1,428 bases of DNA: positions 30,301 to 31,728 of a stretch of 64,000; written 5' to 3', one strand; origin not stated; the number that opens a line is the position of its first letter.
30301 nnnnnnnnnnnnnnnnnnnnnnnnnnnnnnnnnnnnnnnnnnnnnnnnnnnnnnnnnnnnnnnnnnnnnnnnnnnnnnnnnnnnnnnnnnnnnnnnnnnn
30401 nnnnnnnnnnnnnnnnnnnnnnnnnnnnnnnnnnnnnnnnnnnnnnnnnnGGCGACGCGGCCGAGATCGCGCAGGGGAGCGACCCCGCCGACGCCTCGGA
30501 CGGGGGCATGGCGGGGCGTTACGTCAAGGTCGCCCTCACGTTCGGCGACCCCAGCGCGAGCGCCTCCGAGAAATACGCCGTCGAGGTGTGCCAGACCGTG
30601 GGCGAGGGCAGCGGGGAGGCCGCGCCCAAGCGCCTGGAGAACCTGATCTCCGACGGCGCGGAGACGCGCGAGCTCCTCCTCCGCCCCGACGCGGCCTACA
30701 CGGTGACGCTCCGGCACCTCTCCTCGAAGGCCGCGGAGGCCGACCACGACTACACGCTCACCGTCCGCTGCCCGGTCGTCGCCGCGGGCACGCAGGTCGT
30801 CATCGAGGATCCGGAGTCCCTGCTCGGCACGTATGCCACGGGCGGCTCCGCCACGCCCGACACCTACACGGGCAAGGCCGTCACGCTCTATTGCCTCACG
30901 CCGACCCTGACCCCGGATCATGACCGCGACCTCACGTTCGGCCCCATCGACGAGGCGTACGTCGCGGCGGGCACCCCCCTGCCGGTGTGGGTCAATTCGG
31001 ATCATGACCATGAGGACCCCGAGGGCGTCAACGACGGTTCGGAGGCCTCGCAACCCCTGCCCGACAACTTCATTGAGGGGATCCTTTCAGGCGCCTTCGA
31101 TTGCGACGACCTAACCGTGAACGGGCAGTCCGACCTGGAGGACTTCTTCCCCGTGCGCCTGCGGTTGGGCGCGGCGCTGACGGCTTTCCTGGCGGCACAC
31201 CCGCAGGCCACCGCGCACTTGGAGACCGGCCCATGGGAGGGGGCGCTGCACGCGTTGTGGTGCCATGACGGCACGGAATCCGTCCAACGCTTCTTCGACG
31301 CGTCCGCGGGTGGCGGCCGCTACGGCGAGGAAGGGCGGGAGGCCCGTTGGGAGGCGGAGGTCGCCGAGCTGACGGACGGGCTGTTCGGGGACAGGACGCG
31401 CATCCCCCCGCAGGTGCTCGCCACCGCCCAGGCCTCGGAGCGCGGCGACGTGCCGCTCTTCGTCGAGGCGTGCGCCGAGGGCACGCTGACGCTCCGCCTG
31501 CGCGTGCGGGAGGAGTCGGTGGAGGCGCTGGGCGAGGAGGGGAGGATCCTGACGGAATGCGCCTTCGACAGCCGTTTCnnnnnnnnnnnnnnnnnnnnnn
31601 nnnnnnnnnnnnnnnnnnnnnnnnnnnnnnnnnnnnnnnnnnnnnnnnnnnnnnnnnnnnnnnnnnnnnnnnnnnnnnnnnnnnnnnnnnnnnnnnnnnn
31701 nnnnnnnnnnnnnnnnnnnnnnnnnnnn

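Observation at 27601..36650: Candidate lipase-type effector / immunity-cassette locus: giant Ca-binding secreted protein with C-terminal alpha/beta-hydrolase, three tandem mosaic secreted paralogs, and a small secreted protein, all translationally coupled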

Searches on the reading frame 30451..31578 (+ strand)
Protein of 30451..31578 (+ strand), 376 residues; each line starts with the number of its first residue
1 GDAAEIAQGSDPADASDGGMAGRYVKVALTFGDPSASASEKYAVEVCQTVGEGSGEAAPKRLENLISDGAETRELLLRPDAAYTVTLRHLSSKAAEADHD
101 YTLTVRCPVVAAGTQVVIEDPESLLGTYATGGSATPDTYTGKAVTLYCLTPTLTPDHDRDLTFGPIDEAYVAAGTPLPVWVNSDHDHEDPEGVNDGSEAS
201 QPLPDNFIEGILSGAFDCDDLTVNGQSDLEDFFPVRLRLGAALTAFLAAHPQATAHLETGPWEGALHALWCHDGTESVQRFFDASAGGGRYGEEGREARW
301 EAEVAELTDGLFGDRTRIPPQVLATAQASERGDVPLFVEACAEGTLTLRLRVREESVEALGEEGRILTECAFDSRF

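Call 83: search_solved_structures(query=window:30451-31578:+, max_evalue=1)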
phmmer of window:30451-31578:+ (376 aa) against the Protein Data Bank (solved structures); distinct sequences matched with E-value up to 1: 0.
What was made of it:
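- Tried and rejected: The pre-hydrolase region gave none (call 83).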
